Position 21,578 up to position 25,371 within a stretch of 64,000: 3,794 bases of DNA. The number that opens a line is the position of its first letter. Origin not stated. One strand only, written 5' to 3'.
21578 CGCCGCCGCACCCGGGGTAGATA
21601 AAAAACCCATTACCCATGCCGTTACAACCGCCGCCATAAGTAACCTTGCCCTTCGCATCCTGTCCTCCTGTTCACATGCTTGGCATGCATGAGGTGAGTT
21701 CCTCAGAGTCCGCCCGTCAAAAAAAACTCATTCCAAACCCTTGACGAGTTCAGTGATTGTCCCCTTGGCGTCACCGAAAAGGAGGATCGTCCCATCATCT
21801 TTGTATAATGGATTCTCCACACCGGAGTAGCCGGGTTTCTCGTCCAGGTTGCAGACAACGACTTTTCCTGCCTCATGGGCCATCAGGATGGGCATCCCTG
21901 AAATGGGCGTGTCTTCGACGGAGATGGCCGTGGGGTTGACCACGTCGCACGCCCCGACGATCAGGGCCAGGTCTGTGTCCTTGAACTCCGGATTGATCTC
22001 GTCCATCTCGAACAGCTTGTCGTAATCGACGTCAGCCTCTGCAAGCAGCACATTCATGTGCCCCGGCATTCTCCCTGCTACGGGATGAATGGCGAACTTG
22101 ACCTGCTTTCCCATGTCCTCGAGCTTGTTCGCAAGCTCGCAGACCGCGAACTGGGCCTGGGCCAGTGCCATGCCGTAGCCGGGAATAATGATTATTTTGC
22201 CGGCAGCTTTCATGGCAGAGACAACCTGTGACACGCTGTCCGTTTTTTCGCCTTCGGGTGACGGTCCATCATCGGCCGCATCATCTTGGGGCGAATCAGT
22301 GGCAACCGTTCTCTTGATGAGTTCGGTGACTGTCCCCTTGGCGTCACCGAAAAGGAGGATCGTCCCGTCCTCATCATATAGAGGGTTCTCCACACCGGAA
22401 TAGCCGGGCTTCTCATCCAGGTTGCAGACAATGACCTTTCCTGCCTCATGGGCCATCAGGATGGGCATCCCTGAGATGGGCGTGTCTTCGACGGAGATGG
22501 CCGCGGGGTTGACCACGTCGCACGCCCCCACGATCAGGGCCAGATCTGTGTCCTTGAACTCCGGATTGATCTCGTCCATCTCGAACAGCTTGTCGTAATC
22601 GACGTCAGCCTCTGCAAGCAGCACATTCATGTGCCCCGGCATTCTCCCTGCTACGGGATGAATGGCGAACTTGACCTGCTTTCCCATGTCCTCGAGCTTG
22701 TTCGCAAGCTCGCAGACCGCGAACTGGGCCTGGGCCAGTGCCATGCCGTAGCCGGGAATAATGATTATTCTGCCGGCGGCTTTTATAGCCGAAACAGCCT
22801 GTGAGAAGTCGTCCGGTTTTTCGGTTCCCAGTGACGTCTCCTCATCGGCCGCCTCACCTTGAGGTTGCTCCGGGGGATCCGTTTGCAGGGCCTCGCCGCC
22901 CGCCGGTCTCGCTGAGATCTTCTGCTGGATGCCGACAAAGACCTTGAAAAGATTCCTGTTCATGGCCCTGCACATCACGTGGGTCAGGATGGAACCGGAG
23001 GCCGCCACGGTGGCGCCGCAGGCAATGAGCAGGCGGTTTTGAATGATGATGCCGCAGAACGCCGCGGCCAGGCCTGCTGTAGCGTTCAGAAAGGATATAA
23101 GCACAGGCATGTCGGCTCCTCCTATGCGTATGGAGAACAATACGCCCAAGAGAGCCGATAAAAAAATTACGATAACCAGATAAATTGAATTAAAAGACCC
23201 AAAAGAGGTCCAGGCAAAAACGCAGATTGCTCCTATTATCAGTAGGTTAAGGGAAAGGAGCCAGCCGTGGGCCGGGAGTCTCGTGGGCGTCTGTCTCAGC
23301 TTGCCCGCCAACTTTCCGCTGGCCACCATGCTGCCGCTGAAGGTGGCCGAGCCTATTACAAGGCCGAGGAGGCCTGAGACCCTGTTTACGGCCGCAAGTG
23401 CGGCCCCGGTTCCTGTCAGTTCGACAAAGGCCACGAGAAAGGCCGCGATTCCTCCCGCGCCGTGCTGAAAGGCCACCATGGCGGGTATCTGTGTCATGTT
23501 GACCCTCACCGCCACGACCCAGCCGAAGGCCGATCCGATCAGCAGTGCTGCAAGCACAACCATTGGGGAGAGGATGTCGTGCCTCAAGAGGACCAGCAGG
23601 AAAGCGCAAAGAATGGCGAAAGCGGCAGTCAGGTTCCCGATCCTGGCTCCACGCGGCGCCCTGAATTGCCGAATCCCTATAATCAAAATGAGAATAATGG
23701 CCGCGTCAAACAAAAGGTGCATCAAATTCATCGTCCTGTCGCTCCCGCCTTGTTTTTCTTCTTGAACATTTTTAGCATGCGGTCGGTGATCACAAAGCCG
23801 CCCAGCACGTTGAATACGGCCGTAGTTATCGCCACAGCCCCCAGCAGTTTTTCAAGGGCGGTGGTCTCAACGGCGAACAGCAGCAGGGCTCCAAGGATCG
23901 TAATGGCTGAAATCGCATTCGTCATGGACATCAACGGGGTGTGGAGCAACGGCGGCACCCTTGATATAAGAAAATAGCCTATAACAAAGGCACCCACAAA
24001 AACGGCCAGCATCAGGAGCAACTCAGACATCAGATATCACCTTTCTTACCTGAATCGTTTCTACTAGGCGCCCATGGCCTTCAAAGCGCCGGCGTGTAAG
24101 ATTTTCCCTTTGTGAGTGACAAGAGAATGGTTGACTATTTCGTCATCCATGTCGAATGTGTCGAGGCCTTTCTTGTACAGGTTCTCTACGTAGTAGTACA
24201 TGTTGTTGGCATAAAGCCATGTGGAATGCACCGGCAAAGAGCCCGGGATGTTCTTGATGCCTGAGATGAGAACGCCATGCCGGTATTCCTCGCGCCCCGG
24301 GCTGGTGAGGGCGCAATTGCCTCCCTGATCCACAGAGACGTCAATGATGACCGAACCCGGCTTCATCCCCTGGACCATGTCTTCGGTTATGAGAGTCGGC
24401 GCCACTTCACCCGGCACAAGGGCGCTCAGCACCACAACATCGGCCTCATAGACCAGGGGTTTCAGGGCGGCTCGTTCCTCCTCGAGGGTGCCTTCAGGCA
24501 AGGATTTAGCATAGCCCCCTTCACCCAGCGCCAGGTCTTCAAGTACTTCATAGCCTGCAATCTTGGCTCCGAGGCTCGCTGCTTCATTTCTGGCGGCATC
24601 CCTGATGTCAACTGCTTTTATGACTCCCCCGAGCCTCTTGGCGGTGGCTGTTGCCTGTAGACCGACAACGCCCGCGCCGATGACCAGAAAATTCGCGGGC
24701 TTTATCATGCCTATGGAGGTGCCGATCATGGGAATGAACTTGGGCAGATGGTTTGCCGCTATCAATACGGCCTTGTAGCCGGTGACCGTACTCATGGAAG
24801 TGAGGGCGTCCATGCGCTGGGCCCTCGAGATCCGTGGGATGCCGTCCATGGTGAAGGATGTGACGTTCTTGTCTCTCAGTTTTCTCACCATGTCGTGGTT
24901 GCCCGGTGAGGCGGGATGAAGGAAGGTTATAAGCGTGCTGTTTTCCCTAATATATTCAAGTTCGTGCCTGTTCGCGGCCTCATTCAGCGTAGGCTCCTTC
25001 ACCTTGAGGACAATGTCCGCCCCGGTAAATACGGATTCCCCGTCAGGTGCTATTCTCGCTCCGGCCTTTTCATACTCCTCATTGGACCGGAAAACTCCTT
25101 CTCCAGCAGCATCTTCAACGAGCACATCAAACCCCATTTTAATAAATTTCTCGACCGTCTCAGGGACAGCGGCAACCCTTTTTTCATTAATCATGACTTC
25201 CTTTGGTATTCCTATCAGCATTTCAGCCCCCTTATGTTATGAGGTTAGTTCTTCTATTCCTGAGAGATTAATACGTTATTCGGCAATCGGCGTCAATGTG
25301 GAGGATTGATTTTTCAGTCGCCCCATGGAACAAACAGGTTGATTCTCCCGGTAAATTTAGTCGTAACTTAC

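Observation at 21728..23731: PntB with a tandem, partly homogenised duplication of the NADP(H)-binding domain III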

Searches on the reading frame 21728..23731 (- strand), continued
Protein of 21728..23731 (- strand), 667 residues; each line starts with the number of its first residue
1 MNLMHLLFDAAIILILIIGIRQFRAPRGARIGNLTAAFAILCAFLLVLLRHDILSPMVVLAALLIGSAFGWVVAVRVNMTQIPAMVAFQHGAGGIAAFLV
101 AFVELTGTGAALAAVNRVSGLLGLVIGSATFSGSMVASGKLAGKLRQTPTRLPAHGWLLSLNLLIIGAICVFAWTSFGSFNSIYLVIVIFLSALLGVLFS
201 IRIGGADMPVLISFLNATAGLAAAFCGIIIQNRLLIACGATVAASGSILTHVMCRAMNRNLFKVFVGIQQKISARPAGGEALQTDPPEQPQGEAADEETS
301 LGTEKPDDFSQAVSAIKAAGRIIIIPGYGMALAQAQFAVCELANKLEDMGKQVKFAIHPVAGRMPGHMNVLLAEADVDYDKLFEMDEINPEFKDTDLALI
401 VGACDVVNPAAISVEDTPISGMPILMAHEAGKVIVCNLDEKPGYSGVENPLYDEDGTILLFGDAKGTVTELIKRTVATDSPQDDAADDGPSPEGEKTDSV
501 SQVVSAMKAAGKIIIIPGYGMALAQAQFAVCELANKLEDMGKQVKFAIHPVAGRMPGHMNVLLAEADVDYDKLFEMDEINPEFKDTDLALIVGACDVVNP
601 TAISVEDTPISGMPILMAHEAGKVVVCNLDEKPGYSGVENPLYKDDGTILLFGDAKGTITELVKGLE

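Call 57: list_cluster_members(proteins=[P0001, P0002, P0003, P0019, P0007, P0035, P0022, P0074])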
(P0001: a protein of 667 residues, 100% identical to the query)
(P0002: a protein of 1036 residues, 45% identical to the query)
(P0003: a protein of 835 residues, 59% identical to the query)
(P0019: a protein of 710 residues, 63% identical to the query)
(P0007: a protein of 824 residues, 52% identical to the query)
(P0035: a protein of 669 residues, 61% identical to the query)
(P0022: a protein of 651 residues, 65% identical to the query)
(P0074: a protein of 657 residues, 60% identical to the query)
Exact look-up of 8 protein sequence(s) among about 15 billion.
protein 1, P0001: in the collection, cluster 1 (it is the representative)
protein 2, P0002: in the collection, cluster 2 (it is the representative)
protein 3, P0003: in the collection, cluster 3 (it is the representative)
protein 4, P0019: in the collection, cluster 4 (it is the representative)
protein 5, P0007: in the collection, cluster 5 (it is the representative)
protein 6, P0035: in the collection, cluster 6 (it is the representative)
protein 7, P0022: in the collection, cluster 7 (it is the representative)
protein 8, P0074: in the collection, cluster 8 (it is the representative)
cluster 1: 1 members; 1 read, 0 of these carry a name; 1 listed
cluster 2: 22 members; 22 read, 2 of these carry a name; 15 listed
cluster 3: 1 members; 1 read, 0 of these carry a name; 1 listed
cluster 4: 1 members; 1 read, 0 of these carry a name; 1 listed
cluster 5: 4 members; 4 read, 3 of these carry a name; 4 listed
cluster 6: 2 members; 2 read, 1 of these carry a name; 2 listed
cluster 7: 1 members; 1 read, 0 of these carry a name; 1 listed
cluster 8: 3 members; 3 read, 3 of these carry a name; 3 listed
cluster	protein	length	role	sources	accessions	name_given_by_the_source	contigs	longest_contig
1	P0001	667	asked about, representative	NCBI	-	-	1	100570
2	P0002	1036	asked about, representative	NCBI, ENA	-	-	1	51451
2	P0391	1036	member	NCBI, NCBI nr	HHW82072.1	MAG TPA: NAD(P)(+) transhydrogenase (AB-specific) [Bacteroidales bacterium] | NAD(P)(+) transhydrogenase (AB-specific) [Bacteroidales bacterium]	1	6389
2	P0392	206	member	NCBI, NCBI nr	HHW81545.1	MAG TPA: NAD(P)(+) transhydrogenase (Re/Si-specific) subunit beta, partial [Bacteroidales ... | NAD(P)(+) transhydrogenase (Re/Si-specific) subunit beta [Bacteroidales bacterium]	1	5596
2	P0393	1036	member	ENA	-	-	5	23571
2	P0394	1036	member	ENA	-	-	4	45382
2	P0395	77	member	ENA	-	-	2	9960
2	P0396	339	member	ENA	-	-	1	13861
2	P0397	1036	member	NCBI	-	-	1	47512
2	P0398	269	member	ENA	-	-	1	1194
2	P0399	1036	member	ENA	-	-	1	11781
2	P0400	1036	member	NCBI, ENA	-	-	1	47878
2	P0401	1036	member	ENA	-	-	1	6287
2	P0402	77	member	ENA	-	-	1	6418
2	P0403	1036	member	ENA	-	-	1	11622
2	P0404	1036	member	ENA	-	-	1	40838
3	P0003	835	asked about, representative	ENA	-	-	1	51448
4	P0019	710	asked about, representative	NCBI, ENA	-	-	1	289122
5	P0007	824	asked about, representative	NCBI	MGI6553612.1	MAG: NAD(P)(+) transhydrogenase (Re/Si-specific) subunit beta [Bacillota bacterium]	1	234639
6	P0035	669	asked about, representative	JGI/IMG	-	NAD(P) transhydrogenase subunit beta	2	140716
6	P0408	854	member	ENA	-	-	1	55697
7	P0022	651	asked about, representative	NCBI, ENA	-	-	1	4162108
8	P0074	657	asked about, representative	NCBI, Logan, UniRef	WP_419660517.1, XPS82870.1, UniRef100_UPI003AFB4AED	PntB: pyridine nucleotide transhydrogenase, subunit beta [Desulfosarcina variabilis str. ... | NAD(P)(+) transhydrogenase (Re/Si-specific) subunit beta n=1 Tax=Desulfosarcina ...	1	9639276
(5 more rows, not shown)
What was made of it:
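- A four-copy Bacteroidales protein of identical length (1036 aa) appears as ten separate entries from NCBI and ENA assemblies (call 57).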

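Call 62: predict_structure(alignment_id=A2)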
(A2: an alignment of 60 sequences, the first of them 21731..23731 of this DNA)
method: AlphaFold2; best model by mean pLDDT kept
length: 667 residues; sequences in the alignment: 60
mean_pLDDT: 80.4   pTM: 0.57
mean pLDDT of the five models: 80.4, 78.8, 78.4, 73.3, 72.8
residues with pLDDT >= 90: 234; 70-90: 315; 50-70: 66; < 50: 52
segments of 3 or more residues with pLDDT < 50: 270-305, 478-492
pLDDT, mean of each block of 10 residues (from residue 1): 80 82 67 77 76 74 76 66 81 90 83 90 97 90 75 86 96 86 95 95 81 92 92 81 83 68 68 33 30 31 62 95 92 85 94 91 76 82 89 96 84 71 86 88 71 89 90 73 34 61 95 91 80 93 91 75 78 85 96 83 77 85 90 67 88 88 92
secondary structure, 60 per line:
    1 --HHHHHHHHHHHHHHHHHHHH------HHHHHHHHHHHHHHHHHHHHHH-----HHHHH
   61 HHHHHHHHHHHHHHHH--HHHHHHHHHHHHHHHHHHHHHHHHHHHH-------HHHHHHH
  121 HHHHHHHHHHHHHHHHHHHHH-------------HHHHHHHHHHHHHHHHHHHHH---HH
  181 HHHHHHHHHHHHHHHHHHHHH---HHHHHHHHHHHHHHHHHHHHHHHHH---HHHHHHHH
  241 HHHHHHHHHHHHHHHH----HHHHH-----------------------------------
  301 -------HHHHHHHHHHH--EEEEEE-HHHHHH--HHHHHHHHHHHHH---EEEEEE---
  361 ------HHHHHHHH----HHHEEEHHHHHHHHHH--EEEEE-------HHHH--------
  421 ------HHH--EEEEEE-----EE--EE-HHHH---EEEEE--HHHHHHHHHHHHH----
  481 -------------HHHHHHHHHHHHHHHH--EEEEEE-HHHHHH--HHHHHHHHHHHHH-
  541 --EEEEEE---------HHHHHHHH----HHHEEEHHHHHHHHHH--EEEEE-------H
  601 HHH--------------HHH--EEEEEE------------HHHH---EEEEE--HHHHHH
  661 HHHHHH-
elements in order: H3-22 H29-50 H56-76 H79-106 H114-141 H155-175 H179-201 H205-229 H233-256 H261-265 H308-318 E321-326 H328-333 H336-348 E352-357 H367-374 E382-384 H385-394 E397-401 H409-412 E432-437 H450-453 E457-461 H464-476 H494-509 E512-517 H519-524 H527-539 E543-548 H558-565 E573-575 H576-585 E588-592 H600-603 E623-628 H641-644 E648-652 H655-666
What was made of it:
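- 22817..22921 (-): Linker 1 (aa 271-305), acidic and Pro-rich, predicted disordered. AF2 pLDDT is below 50 for residues 270-305 (call 62).
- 22301..22816 (-): dIII copy 1 (aa 306-477). AF2 confident fold (call 62).
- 22256..22300 (-): Linker 2 (aa 478-492, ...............), predicted disordered. AF2 pLDDT is below 50 for residues 478-492 (call 62).
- Structure: AF2 gives three confident modules, with pLDDT below 50 only in residues 270-305 and 478-492 (call 62). AF2 gives no confident placement of the two heads relative to each other (pTM 0.57, call 62).
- Tried and rejected: AF2 on the whole chain gave confident domains but no reliable inter-domain geometry (pTM 0.57, call 62).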

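Call 66: find_encoding_contigs(protein=P0002, flank=3000, max_places=1)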
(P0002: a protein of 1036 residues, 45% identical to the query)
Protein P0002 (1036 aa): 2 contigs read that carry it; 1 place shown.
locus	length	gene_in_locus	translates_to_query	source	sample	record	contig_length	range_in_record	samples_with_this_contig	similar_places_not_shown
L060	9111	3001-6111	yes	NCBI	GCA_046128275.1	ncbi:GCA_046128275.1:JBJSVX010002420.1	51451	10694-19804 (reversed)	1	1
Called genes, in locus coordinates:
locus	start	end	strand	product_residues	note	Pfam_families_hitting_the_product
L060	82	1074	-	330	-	PF01116:F_bP_aldolase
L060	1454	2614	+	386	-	PF05222:AlaDh_PNT_N, PF02826:2-Hacid_dh_C (faint), PF01262:AlaDh_PNT_C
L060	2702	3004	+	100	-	PF12769:PNTB_4TM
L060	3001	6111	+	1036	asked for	PF02233:PNTB, PF00205:TPP_enzyme_M (faint), PF00766:ETF_alpha (faint), PF02233:PNTB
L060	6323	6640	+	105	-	PF11950:DUF3467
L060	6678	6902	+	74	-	PF14899:DUF4492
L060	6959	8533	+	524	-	PF01654:Cyt_bd_oxida_I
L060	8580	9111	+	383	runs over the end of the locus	PF02322:Cyt_bd_oxida_II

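Call 67: find_encoding_contigs(protein=P0007, flank=3000, max_places=1)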
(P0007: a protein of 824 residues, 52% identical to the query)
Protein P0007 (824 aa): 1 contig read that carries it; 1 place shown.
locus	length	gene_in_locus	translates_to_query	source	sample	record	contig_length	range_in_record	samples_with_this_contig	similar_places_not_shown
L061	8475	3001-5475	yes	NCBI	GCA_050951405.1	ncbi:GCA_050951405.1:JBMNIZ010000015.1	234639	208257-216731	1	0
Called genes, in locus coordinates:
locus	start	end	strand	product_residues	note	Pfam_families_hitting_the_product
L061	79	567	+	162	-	PF00158:Sigma54_activat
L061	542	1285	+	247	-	PF00158:Sigma54_activat, PF14532:Sigma54_activ_2, PF25601:AAA_lid_14, PF18024:HTH_50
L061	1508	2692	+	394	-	PF05222:AlaDh_PNT_N, PF02826:2-Hacid_dh_C (faint), PF01262:AlaDh_PNT_C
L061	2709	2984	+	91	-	PF12769:PNTB_4TM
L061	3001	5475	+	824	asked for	PF02233:PNTB, PF00205:TPP_enzyme_M (faint), PF02233:PNTB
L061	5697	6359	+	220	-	PF00156:Pribosyltran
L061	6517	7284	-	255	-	PF01048:PNP_UDP_1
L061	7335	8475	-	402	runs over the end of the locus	PF00180:Iso_dh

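Call 68: find_encoding_contigs(protein=P0013, flank=3000, max_places=1)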
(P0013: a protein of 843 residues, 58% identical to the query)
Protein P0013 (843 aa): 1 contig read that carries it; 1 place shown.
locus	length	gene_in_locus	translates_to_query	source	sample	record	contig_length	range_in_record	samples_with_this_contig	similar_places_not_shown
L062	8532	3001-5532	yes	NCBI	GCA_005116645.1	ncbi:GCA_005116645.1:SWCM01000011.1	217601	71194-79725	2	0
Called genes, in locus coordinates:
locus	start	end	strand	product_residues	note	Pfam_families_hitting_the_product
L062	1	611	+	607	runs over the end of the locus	PF00989:PAS (weak), PF13188:PAS_8 (weak), PF13426:PAS_9 (faint), PF00158:Sigma54_activat, PF14532:Sigma54_activ_2, PF25601:AAA_lid_14, PF02954:HTH_8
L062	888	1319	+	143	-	-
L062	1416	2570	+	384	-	PF05222:AlaDh_PNT_N, PF01262:AlaDh_PNT_C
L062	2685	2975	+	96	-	PF12769:PNTB_4TM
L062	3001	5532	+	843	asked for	PF02233:PNTB, PF00205:TPP_enzyme_M (faint), PF02233:PNTB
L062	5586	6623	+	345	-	PF06723:MreB_Mbl, PF25229:Salactin (weak), PF14450:FtsA (weak)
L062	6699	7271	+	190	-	PF18955:DUF5698, PF10035:DUF2179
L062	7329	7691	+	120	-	-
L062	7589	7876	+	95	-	PF00582:Usp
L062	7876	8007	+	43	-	-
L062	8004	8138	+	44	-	-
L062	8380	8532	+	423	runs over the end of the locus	PF00924:MS_channel_2nd, PF21082:MS_channel_3rd (weak)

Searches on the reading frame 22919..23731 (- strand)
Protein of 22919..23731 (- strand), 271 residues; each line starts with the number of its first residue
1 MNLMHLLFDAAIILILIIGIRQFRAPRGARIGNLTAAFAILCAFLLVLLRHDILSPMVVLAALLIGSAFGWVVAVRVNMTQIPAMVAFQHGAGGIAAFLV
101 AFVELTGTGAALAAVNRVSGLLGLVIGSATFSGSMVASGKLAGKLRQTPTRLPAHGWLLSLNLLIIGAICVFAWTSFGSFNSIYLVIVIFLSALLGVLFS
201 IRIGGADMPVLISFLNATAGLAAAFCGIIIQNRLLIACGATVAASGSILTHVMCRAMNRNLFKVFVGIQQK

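Call 27: find_homologous_proteins(query=window:22919-23731:-)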
Query seq(271 aa) (271 aa): 1150 proteins with E <= 0.001 among 8000 candidates; the best 120 are listed.
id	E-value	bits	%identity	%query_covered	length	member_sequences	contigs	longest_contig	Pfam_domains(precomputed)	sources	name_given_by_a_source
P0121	1.2e-106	374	70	93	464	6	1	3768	PF02233.23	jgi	jgi:NAD(P) transhydrogenase subunit beta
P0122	1.7e-100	354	68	99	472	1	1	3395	PF02233.23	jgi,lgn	jgi:NAD/NADP transhydrogenase beta subunit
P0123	3.6e-100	353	69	99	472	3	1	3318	PF02233.23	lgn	-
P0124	3.1e-98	347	67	93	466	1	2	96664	PF02233.23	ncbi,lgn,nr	ncbi:MAG: NAD(P)(+) transhydrogenase (Re/Si-specific) subunit beta [Kiritimatiellae bacterium]|nr:NA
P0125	4.2e-98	346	68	99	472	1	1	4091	PF02233.23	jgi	jgi:NAD(P) transhydrogenase subunit beta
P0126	7.1e-98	345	69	100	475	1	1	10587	PF02233.23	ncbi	-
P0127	7.4e-98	345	65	100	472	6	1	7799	PF02233.23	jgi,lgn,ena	-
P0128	4.2e-97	343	64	99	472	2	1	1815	PF02233.23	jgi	-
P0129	1.0e-96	342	64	99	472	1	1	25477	PF02233.23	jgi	-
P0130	2.0e-96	341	63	100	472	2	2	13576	PF02233.23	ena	-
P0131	3.8e-96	340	64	99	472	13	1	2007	PF02233.23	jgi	-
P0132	5.3e-96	339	63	100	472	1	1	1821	PF02233.23,PF00205.29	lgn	-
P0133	5.3e-96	339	65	100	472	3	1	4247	PF02233.23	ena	-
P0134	8.4e-96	339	64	99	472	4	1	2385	PF02233.23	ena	-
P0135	9.7e-96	338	64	99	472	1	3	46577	PF02233.23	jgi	-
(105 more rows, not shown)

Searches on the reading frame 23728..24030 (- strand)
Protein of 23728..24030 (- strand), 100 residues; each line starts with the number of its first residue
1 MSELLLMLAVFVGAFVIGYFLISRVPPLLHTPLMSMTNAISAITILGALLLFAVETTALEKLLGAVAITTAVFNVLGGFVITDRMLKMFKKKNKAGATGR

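Call 5: search_protein_families(library=pfam, proteins=[window:23728-24030:-])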
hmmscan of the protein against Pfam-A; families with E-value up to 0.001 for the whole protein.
window:23728-24030:- (100 aa): 1 family
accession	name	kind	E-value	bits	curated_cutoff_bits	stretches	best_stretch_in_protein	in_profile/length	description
PF12769.12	PNTB_4TM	-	9e-31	106.6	26.2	1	7-91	1-85/85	4TM region of pyridine nucleotide transhydrogenase, mitoch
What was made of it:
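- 23728..24030 (-): pntAB: small membrane subunit (alpha2, 100 aa). Its stop overlaps the pntB start. Pfam PNTB_4TM, 9e-31 (call 5).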

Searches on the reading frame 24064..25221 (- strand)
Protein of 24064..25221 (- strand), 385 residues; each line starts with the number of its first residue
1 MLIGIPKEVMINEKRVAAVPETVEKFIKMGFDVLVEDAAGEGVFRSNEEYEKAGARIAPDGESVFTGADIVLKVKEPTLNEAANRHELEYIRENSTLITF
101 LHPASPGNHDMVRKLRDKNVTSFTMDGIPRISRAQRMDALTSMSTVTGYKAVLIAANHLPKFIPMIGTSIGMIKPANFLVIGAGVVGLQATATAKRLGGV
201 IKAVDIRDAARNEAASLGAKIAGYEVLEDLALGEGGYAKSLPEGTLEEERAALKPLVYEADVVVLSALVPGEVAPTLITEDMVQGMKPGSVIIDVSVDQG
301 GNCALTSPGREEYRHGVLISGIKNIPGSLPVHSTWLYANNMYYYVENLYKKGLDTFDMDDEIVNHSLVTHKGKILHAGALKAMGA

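Call 5: search_protein_families(library=pfam, proteins=[window:24064-25221:-])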
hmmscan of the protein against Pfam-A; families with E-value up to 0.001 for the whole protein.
window:24064-25221:- (385 aa): 3 families
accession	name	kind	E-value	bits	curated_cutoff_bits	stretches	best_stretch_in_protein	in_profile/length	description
PF01262.27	AlaDh_PNT_C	-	6.6e-61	205.9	23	1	151-376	1-213/214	Alanine dehydrogenase/PNT, C-terminal domain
PF05222.21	AlaDh_PNT_N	-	1.5e-42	145.5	30.4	1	4-146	1-135/136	Alanine dehydrogenase/PNT, N-terminal domain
PF02826.25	2-Hacid_dh_C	-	1.4e-05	25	25.1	0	248-296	80-127/178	D-isomer specific 2-hydroxyacid dehydrogenase, NAD binding domain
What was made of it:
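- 24064..25221 (-): pntAA: soluble NAD(H)-binding domain I (alpha1 subunit, 385 aa). Pfam AlaDh_PNT_N (1.5e-42) and AlaDh_PNT_C (6.6e-61), call 5.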
